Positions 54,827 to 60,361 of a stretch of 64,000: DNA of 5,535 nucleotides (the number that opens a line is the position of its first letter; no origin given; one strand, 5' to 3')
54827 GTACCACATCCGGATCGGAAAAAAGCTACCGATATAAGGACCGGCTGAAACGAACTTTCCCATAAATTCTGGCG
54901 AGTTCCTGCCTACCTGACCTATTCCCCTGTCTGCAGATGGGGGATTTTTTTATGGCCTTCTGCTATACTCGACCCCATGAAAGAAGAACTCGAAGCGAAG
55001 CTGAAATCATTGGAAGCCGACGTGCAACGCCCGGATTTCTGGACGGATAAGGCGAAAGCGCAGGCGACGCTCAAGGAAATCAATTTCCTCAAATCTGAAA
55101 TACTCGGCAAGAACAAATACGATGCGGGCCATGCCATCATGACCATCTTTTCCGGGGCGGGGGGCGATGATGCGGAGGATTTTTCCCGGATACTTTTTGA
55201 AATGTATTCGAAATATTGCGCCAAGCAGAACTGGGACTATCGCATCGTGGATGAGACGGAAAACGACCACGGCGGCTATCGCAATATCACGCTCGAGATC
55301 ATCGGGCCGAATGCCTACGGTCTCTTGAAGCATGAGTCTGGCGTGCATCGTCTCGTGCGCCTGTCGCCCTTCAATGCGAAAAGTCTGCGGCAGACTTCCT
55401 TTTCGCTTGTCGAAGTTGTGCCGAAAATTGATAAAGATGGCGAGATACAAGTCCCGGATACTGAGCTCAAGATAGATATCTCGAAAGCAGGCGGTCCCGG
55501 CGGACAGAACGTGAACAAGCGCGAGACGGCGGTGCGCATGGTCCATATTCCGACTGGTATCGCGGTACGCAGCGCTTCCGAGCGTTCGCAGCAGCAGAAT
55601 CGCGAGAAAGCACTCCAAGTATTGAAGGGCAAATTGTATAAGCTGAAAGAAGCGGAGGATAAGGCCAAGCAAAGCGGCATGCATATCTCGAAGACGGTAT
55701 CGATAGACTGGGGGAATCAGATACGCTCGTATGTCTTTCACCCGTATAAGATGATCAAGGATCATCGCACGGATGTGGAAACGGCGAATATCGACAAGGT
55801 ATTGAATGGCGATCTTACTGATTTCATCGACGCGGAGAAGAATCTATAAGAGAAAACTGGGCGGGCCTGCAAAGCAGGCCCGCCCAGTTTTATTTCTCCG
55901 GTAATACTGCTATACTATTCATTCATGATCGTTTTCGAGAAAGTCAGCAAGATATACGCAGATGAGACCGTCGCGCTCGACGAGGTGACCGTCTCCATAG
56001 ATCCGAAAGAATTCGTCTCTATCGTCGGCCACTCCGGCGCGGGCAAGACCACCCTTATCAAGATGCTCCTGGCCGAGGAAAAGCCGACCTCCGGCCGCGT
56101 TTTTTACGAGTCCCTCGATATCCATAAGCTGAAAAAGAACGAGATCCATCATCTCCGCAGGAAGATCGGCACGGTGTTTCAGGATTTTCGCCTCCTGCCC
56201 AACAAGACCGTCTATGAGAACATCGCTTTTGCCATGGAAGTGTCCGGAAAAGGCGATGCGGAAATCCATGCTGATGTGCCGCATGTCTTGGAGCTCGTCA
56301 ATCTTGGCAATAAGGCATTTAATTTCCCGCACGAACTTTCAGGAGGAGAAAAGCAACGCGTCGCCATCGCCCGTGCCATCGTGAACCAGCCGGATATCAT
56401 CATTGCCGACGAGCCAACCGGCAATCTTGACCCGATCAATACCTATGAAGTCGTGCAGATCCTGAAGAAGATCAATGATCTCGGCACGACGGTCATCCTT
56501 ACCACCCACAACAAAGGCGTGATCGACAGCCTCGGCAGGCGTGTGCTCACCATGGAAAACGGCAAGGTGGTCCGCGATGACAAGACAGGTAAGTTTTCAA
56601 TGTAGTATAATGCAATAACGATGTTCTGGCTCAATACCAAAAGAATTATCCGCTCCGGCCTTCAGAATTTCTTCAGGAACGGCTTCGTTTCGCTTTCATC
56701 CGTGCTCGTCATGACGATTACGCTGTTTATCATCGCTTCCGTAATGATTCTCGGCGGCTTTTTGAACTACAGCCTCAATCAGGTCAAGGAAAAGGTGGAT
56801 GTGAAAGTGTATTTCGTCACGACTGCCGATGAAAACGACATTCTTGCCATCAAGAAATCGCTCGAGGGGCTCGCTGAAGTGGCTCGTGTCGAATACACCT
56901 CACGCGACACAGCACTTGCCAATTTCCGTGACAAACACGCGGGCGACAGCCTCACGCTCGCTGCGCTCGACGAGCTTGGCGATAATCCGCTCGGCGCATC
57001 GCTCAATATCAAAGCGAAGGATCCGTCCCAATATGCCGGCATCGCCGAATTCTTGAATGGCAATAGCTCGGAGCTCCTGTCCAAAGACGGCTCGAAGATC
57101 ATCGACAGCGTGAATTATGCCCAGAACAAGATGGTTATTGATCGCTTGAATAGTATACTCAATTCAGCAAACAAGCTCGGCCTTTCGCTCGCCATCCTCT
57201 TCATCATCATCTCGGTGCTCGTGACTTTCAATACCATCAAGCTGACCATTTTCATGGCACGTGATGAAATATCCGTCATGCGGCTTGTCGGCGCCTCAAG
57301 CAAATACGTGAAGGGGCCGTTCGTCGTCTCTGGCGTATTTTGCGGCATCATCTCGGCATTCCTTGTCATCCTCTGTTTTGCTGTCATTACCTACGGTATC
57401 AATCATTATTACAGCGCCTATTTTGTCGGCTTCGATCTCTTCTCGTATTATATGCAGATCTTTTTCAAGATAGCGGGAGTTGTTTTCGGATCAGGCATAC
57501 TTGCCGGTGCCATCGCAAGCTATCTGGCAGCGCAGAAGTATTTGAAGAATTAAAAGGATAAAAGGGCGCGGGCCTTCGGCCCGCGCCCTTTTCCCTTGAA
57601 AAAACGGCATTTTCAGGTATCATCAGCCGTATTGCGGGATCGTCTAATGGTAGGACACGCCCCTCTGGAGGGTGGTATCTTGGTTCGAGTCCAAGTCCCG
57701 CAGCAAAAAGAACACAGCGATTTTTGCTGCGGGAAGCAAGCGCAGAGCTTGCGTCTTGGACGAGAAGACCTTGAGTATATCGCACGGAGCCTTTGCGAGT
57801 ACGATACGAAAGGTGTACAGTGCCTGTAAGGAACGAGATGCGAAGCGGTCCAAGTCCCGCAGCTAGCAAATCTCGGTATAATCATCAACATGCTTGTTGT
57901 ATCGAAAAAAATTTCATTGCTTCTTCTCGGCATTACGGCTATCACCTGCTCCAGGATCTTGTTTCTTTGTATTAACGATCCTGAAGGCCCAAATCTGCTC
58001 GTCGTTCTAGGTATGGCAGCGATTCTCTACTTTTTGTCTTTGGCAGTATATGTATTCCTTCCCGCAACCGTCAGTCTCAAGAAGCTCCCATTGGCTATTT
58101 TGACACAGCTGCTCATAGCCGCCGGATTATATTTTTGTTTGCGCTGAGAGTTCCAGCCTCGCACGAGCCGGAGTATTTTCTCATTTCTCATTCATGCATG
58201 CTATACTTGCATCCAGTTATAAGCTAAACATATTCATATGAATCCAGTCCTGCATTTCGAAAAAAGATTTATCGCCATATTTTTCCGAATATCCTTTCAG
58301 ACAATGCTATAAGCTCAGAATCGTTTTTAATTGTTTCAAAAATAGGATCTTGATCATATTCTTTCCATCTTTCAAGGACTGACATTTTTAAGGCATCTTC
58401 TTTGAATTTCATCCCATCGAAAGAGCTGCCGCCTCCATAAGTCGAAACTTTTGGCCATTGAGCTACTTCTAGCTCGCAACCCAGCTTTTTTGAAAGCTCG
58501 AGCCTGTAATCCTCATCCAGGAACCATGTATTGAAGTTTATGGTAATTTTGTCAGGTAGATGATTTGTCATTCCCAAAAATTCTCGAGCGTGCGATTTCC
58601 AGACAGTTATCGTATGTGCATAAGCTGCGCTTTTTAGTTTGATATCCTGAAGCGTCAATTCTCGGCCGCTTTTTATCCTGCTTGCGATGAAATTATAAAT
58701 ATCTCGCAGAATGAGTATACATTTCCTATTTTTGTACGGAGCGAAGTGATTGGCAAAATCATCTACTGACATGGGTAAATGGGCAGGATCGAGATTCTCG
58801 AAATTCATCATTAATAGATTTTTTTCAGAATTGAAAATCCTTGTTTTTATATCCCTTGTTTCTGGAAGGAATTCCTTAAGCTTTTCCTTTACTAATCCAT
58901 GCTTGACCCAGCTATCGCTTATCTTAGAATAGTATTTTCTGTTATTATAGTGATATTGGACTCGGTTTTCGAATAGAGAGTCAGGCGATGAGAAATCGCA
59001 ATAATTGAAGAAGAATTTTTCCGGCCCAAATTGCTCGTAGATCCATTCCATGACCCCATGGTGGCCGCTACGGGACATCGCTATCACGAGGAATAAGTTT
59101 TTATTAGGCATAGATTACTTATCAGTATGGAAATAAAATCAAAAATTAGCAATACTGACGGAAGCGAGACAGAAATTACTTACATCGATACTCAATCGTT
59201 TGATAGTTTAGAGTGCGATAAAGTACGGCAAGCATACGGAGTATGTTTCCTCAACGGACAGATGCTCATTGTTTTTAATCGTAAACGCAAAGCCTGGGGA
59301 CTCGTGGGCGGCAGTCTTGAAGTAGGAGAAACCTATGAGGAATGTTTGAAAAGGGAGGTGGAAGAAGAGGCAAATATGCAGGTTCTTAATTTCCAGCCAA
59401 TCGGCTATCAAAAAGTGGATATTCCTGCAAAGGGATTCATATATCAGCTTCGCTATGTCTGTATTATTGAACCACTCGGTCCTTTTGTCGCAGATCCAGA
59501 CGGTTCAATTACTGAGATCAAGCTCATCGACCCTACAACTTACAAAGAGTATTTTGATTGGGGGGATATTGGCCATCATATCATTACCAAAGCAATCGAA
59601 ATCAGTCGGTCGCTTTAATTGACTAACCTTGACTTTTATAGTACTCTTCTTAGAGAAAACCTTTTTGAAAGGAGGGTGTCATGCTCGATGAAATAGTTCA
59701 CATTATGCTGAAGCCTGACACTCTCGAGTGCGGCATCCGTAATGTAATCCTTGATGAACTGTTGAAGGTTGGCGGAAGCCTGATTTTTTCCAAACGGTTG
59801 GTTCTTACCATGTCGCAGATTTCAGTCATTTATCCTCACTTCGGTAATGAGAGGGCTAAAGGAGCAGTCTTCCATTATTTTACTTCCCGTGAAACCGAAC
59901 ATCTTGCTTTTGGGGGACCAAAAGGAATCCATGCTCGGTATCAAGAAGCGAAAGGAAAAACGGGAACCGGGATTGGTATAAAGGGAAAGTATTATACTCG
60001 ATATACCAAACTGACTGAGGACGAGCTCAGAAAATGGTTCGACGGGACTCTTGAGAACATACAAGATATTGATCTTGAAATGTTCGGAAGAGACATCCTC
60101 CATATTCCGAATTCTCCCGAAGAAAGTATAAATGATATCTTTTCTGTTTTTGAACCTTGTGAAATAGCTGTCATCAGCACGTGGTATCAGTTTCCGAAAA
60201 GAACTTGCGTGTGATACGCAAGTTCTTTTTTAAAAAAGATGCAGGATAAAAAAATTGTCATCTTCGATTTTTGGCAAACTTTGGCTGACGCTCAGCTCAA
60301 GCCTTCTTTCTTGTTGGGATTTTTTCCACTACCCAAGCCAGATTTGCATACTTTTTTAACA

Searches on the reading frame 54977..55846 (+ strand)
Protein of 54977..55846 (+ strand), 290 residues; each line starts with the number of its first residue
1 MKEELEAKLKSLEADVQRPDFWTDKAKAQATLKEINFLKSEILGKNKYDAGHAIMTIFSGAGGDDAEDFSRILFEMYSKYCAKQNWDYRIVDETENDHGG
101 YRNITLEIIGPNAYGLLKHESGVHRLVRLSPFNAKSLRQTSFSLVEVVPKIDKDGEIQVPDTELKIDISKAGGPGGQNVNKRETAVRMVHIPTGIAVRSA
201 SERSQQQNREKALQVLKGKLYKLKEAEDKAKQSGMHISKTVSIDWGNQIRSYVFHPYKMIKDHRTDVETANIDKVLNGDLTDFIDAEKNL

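Call 93: search_protein_families(library=pfam, proteins=[window:54977-55846:+], max_evalue=0.001)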
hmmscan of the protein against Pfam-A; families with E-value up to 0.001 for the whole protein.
window:54977-55846:+ (290 aa): 3 families
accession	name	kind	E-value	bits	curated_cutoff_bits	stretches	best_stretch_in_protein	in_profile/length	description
PF03462.23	PCRF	-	4.1e-39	134.8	24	1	38-145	87-194/194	PCRF domain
PF00472.26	RF-1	-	1.1e-36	125.7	35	1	156-264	4-116/116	RF-1 domain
PF16326.10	ABC_tran_CTD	-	0.00034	21.2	32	1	3-42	18-57/69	ABC transporter C-terminal domain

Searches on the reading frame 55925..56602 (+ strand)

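Call 93: search_protein_families(library=pfam, proteins=[window:55925-56602:+], max_evalue=0.001)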
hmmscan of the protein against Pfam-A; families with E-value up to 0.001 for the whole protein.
window:55925-56602:+ (226 aa): 10 families
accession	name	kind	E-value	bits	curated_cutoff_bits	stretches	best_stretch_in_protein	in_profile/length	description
PF00005.33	ABC_tran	-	1.5e-37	129.7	25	1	18-165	1-136/137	ABC transporter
PF13304.12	AAA_21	-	6.1e-09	36.8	27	1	102-201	202-304/304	AAA domain, putative AbiEii toxin, Type IV TA system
PF02463.25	SMC_N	-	5.2e-07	29.8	40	1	23-203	18-205/220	RecF/RecN/SMC N terminal domain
PF13175.12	AAA_15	-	7.5e-06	26.2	32.1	0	18-76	14-74/374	AAA ATPase domain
PF20720.3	nSTAND3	-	6e-05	23.2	27.2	1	15-55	4-44/155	Novel STAND NTPase 3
PF13401.12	AAA_22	-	6.5e-05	23.7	27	1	28-81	5-34/130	AAA domain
PF00931.28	NB-ARC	-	0.00014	21.6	23.5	0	26-85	17-74/248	NB-ARC domain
PF03193.22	RsgA_GTPase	-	0.00018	21.8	30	1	9-54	88-132/174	RsgA GTPase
PF13555.12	AAA_29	-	0.00066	19.8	27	0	19-45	13-39/61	P-loop containing region of AAA domain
PF25201.1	nSTAND6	-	0.0007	20.1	27.7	1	18-93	8-79/148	Novel STAND NTPase 6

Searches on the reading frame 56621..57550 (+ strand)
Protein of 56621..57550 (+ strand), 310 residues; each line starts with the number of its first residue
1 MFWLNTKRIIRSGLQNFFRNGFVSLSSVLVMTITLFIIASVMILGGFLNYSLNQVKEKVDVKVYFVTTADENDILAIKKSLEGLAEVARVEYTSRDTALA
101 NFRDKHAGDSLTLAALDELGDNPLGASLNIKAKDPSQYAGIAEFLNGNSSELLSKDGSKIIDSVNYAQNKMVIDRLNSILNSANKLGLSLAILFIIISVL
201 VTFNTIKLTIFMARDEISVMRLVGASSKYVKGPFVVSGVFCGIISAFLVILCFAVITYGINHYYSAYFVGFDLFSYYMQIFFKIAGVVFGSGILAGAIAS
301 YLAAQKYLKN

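Call 93: search_protein_families(library=pfam, proteins=[window:56621-57550:+], max_evalue=0.001)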
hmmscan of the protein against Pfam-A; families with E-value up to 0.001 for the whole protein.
window:56621-57550:+ (310 aa): 2 families
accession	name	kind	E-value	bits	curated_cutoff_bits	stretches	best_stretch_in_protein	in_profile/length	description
PF18075.7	FtsX_ECD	-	4.6e-16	59.7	23.5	1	59-147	1-89/96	FtsX extracellular domain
PF02687.27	FtsX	-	2.4e-07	31.3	25.5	1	189-306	2-118/120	FtsX-like permease C-terminal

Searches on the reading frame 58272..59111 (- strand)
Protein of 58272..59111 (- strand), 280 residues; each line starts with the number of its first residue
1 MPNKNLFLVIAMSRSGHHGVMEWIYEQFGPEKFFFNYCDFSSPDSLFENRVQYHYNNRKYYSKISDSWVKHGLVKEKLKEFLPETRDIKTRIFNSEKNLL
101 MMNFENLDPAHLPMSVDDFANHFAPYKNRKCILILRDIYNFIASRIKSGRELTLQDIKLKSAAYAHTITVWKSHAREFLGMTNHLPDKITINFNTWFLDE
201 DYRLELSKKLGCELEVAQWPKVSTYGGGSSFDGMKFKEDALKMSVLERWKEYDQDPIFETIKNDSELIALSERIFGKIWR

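Call 3: search_protein_families(library=pfam, proteins=[window:58272-59111:-], max_evalue=1)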
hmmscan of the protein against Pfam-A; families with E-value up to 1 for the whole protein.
window:58272-59111:- (280 aa): 0 families

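Call 4: search_protein_families(library=ncbifam, proteins=[window:58272-59111:-], max_evalue=1)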
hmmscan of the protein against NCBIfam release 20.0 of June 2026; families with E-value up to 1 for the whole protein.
window:58272-59111:- (280 aa): 0 families

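Call 17: search_protein_families(library=padloc, proteins=[window:58272-59111:-], max_evalue=1)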
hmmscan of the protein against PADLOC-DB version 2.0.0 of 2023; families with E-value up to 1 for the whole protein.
window:58272-59111:- (280 aa): 0 families

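Call 46: search_solved_structures(query=window:58272-59111:-, max_evalue=10, show_alignments=2)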
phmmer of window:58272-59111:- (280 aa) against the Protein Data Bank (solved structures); distinct sequences matched with E-value up to 10: 0.

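Call 85: find_homologous_proteins(query=window:58272-59111:-, max_evalue=0.001)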
Query window:58272-59111:- (280 aa): 81 proteins with E <= 0.001 among 717 candidates.
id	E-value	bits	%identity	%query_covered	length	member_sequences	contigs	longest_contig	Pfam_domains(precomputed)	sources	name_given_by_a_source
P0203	1.2e-190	650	100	100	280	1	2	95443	-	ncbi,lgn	-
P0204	3.6e-121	422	64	99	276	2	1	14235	-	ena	-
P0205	3.5e-118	412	64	98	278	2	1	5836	-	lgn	-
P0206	1.6e-116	407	63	99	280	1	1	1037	-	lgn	-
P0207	6.0e-115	402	63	99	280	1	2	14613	-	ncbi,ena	ncbi:MAG: hypothetical protein AAB781_00440 [Patescibacteria group bacterium]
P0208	6.6e-115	401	63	99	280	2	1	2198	-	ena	-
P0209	5.6e-110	385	62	95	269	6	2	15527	-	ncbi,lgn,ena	-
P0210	1.5e-84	302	58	81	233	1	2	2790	-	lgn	-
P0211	3.6e-83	297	56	81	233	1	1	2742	-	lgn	-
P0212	2.5e-67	245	46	98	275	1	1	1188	-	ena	-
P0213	3.7e-65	238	42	99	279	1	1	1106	-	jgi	jgi:hypothetical protein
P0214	3.2e-64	235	43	97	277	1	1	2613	-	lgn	-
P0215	5.7e-64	234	45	99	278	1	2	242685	-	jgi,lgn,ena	-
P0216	2.4e-63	232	43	98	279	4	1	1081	-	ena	-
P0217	7.4e-58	214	41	98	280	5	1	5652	-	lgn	-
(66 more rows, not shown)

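Call 87: search_solved_structures(query=A6, max_evalue=1, show_alignments=2)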
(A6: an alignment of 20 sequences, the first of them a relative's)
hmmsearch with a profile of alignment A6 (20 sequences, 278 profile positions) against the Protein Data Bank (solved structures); distinct sequences matched with E-value up to 1: 5.
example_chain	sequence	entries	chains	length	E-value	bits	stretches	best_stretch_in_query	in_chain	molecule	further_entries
2mm9_A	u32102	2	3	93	0.085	15.8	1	192-241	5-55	BolA2 | At5g09830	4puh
2mma_B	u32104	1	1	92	0.087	15.8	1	192-241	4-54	BolA2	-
7suk_LW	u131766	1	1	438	0.15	15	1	13-73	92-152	U3 small nucleolar RNA-associated protein 7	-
5wlc_LW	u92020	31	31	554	0.33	13.9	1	13-73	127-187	Utp7 | U3 small nucleolar RNA-associated protein 7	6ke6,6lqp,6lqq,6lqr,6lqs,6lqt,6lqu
2kdn_A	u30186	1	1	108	0.45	13.4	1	195-240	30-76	Putative uncharacterized protein PFE0790c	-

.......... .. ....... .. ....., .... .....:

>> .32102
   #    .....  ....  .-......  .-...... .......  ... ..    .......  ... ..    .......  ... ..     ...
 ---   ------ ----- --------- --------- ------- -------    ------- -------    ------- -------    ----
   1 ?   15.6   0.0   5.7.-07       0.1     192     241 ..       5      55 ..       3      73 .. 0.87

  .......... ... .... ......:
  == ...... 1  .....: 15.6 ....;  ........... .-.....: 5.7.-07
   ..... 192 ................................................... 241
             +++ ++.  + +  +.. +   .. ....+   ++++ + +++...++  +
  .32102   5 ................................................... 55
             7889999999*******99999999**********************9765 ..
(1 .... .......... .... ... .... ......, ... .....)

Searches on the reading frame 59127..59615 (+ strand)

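Call 3: search_protein_families(library=pfam, proteins=[window:59127-59615:+], max_evalue=1)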
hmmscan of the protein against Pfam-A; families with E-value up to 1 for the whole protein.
window:59127-59615:+ (163 aa): 2 families
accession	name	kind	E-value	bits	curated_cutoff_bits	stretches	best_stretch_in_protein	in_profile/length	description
PF00293.34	NUDIX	-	2.8e-11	44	21.1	1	34-139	3-118/134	NUDIX domain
PF05254.17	UPF0203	-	0.064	13.9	27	0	29-42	6-19/69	Uncharacterised protein family (UPF0203)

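Call 4: search_protein_families(library=ncbifam, proteins=[window:59127-59615:+], max_evalue=1)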
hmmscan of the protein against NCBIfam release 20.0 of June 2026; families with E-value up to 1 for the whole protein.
window:59127-59615:+ (163 aa): 17 families
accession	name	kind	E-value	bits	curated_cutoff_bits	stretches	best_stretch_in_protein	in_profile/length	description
NF001299.0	PRK00241.1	equivalog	1.2e-07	31.5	158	1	55-100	159-204/263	NAD(+) diphosphatase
TIGR00586.1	mutt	equivalog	2.9e-06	27.3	97.9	1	56-91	33-68/129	8-oxo-dGTP diphosphatase MutT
TIGR02705.1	nudix_YtkD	equivalog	7e-06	25.7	154.4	1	31-108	22-98/156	RNA deprotection pyrophosphohydrolase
NF006530.0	PRK08999.1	equivalog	0.00012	21.2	245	1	55-93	33-71/315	Nudix family hydrolase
NF008044.0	PRK10776.1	equivalog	0.0002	21.2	148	1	56-100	32-76/130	8-oxo-dGTP diphosphatase MutT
NF012016.0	PRK15472.1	equivalog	0.00022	21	95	1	56-87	32-63/141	nucleoside triphosphatase NudI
NF001937.0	PRK00714.1-4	equivalog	0.00071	19.2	139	1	34-102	8-82/161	RNA pyrophosphohydrolase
NF006961.0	PRK09438.1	equivalog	0.00083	18.8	103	1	50-87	25-64/151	dihydroneopterin triphosphate diphosphatase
NF008003.0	PRK10729.1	equivalog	0.0017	17.7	248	1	56-92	89-127/210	ADP-ribose diphosphatase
NF003785.0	PRK05379.1-1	equivalog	0.0044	16.3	418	1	45-156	215-328/347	bifunctional nicotinamide-nucleotide adenylyltransferase/Nudix hydroxylase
NF007834.0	PRK10546.1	equivalog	0.011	15.5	156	1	56-87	31-62/135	pyrimidine (deoxy)nucleoside triphosphate diphosphatase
NF001934.0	PRK00714.1-1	equivalog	0.013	14.9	241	1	31-88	5-64/176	RNA pyrophosphohydrolase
TIGR00052.1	TIGR00052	subfamily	0.015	14.9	79.55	1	58-93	83-118/188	nudix-type nucleoside diphosphatase, YffH/AdpP family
NF001935.0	PRK00714.1-2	equivalog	0.026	14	259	1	30-90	4-66/183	RNA pyrophosphohydrolase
NF001936.0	PRK00714.1-3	equivalog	0.056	13.3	118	1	54-85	34-65/155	RNA pyrophosphohydrolase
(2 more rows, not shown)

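Call 17: search_protein_families(library=padloc, proteins=[window:59127-59615:+], max_evalue=1)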
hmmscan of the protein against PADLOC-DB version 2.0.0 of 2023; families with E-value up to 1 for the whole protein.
window:59127-59615:+ (163 aa): 1 family
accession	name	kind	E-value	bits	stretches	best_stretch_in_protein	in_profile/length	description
PDLC04899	PDC-S07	-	2.1e-08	31.9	1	43-100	17-78/135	-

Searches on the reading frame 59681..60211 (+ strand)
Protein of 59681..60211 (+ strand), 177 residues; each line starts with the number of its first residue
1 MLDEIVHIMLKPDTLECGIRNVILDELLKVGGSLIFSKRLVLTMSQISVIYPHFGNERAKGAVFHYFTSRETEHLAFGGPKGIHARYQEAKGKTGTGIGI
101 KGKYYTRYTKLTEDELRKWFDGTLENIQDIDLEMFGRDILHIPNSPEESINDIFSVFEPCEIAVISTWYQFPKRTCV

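Call 3: search_protein_families(library=pfam, proteins=[window:59681-60211:+], max_evalue=1)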
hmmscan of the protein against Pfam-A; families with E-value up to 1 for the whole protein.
window:59681-60211:+ (177 aa): 2 families
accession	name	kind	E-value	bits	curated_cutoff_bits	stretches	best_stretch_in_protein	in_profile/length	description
PF00334.24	NDK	-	0.0036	17.6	27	1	8-83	5-80/135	Nucleoside diphosphate kinase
PF19566.4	Snx8_BAR_dom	-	0.35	10.7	27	1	96-128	94-126/258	Sorting nexin 8/Mvp1 BAR domain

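Call 4: search_protein_families(library=ncbifam, proteins=[window:59681-60211:+], max_evalue=1)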
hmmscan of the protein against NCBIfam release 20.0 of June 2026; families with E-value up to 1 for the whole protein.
window:59681-60211:+ (177 aa): 1 family
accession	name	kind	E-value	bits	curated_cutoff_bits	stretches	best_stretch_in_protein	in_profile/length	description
NF001908.0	PRK00668.1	equivalog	0.14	12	155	1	6-84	6-84/141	nucleoside-diphosphate kinase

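Call 17: search_protein_families(library=padloc, proteins=[window:59681-60211:+], max_evalue=1)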
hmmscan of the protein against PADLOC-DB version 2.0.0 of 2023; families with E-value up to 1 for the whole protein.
window:59681-60211:+ (177 aa): 0 families

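Call 107: search_dna_similar(query=window:59681-60211:+, collection=phages, mode=protein, max_evalue=0.01, max_rows=10)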
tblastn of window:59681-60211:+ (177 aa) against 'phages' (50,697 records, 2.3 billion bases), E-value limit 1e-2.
No match.

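Call 108: search_dna_similar(query=window:59681-60211:+, collection=plasmids, mode=protein, max_evalue=0.01, max_rows=10)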
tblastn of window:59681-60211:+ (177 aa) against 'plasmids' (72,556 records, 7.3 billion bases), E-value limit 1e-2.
No match.

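Call 109: find_homologous_proteins(query=A3, max_evalue=0.001)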
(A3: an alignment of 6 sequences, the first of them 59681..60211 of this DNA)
Query A3 (6 sequences) (177 aa, profile of the alignment): 72 proteins with E <= 0.001 among 1562 candidates.
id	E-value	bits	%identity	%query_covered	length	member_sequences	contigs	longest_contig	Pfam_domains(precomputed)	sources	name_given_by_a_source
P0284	2.8e-73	263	100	100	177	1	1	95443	-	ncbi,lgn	-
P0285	6.2e-72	259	65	97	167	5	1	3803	-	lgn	-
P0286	2.5e-69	250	54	87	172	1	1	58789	-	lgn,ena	-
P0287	4.1e-67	243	67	92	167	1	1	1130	-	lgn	-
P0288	3.7e-64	233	71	95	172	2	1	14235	-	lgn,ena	-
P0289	1.3e-63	231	55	93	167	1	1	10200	-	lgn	-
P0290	5.9e-63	229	66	95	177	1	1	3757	-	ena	-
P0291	1.3e-62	228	53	93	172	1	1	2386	-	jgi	jgi:nucleoside diphosphate kinase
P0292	1.7e-62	228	63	100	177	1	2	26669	-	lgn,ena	-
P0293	2.1e-62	228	55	93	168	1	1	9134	-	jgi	-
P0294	2.5e-62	227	64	93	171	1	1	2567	PF00334.25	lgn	-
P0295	1.2e-61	225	55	89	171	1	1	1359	-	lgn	-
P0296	1.3e-61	225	56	90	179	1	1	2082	-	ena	-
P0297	1.4e-61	225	65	93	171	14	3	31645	-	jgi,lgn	jgi:nucleoside diphosphate kinase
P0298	1.5e-61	225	53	93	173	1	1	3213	-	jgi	jgi:nucleoside diphosphate kinase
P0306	7.9e-61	222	63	93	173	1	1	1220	PF00334.25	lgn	-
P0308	1.3e-60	222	52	93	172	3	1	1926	PF00334.25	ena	-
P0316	2.5e-59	218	65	92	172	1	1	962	PF00334.25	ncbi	-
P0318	7.2e-59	216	56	93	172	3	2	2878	PF00334.25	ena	-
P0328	1.5e-57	212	55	92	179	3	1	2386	PF00334.25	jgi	-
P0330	4.5e-57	210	61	84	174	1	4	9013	PF00334.25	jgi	jgi:nucleoside diphosphate kinase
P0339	7.8e-55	203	58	80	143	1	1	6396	PF00334.25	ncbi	ncbi:MAG: hypothetical protein ABIF22_00830, partial [bacterium]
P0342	1.2e-53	199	46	92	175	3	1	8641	PF00334.25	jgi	jgi:nucleoside diphosphate kinase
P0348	3.0e-52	195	54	95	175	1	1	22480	PF00334.25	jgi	jgi:nucleoside diphosphate kinase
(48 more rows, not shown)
